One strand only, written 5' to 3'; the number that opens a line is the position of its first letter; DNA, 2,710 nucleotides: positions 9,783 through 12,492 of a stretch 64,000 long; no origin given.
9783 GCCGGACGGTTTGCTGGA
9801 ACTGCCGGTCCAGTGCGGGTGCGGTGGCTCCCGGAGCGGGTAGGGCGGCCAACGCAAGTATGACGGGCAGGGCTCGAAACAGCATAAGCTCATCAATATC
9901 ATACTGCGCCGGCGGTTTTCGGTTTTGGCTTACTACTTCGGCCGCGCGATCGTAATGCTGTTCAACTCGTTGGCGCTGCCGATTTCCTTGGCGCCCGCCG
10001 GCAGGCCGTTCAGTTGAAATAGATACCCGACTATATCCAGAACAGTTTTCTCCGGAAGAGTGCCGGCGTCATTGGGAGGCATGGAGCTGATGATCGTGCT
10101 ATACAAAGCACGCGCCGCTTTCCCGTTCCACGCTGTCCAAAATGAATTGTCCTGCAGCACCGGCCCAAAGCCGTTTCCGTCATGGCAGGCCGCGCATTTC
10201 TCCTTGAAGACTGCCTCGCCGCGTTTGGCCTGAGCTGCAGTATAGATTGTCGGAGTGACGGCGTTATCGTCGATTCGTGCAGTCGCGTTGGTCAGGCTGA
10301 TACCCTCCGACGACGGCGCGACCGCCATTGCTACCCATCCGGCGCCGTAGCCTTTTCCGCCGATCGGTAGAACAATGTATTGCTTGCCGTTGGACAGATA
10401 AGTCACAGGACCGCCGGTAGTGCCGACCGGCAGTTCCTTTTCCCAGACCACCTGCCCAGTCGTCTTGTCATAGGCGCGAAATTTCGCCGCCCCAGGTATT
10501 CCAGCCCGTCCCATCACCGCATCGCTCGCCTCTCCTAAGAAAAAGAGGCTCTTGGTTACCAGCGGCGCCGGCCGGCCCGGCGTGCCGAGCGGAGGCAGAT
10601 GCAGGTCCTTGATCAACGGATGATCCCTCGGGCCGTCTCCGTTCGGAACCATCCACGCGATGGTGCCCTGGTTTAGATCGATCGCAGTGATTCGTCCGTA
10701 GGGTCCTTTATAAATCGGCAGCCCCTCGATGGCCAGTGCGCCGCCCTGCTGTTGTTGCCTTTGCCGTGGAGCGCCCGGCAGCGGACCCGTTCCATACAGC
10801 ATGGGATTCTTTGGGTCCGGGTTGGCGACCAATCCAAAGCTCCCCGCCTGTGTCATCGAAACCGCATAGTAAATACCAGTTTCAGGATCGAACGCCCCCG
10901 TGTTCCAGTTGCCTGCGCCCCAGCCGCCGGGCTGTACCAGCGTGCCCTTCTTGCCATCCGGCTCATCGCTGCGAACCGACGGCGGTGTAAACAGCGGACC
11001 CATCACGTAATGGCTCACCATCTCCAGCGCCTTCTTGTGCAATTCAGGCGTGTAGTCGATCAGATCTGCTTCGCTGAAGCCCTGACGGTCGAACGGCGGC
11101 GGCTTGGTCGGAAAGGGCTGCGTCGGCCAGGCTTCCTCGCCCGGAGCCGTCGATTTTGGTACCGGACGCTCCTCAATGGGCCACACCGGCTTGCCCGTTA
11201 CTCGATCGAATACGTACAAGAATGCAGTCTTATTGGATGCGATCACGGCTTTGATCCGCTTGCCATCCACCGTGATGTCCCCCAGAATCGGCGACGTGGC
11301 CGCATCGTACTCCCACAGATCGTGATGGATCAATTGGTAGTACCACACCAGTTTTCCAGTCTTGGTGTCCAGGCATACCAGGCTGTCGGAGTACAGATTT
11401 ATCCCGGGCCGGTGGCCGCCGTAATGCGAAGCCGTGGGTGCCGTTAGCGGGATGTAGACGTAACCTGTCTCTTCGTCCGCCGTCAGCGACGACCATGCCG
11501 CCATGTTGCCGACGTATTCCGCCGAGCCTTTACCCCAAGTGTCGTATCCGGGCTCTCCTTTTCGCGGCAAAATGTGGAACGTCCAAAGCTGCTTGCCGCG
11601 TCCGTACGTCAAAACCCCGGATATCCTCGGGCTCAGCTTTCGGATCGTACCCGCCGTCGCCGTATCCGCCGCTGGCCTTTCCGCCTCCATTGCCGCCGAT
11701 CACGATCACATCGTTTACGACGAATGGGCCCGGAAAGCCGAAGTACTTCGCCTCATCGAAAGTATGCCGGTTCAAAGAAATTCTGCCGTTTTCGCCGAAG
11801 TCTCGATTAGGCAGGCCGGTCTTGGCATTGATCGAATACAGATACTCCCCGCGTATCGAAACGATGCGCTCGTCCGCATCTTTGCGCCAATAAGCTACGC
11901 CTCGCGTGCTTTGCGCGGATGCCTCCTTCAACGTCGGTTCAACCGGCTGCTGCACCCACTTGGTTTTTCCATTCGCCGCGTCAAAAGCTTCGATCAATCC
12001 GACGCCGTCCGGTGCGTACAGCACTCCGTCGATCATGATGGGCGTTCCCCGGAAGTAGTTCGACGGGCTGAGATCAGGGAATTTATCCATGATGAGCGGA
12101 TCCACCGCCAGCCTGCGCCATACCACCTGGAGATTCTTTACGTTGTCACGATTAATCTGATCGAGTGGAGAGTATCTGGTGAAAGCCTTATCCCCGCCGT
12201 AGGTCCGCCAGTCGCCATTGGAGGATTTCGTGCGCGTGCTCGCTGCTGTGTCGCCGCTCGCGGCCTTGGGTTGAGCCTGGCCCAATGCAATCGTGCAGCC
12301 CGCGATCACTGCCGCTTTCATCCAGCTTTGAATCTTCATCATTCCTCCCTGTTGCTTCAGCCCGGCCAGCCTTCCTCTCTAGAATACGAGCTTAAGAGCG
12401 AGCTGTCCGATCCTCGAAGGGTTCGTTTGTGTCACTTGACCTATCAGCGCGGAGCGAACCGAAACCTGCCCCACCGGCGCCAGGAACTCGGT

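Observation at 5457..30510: Dense cluster of frameshift-disrupted genes, most with an intact paralog elsewhere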

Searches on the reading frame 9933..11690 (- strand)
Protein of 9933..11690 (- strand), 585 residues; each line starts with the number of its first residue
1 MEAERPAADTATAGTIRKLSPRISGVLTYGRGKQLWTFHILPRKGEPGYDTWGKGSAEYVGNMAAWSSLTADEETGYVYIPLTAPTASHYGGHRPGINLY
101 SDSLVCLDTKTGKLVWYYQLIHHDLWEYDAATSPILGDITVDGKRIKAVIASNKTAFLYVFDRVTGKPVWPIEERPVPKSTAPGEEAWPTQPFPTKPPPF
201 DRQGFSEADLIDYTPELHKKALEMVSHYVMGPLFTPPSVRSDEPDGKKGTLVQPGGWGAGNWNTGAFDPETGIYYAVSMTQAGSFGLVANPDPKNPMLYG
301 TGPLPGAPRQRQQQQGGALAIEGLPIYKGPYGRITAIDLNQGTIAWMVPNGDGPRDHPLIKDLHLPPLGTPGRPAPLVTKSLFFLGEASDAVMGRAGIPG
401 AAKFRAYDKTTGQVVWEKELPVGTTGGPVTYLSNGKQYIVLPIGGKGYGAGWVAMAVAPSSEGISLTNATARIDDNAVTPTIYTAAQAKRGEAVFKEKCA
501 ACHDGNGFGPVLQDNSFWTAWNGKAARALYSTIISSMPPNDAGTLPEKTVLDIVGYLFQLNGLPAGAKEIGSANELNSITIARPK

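Call 8: search_protein_families(library=pfam, proteins=[window:9933-11690:-])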
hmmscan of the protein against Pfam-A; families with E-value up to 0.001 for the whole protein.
window:9933-11690:- (585 aa): 4 families
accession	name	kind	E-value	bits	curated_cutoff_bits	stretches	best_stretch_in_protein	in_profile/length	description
PF01011.28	PQQ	-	2.9e-120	403.2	26.7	1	32-439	200-595/595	Glucose/ethanol/alcohol dehydrogenase, beta-propeller domain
PF13442.11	Cytochrome_CBB3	-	5.5e-11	43.1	27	1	486-557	1-68/68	Cytochrome C oxidase, cbb3-type, subunit III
PF13360.13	PQQ_2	-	1.1e-09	38.7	27.6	1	91-179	32-105/233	Outer membrane protein assembly factor BamB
PF00034.26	Cytochrom_C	-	0.00072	21.3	21.3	0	488-526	1-39/90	Cytochrome c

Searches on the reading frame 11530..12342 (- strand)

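Call 8: search_protein_families(library=pfam, proteins=[window:11530-12342:-])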
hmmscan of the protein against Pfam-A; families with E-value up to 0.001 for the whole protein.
window:11530-12342:- (270 aa): 1 family
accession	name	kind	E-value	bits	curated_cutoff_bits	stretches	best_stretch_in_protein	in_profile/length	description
PF01011.28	PQQ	-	1.2e-41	143.6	26.7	1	45-248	1-199/595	Glucose/ethanol/alcohol dehydrogenase, beta-propeller domain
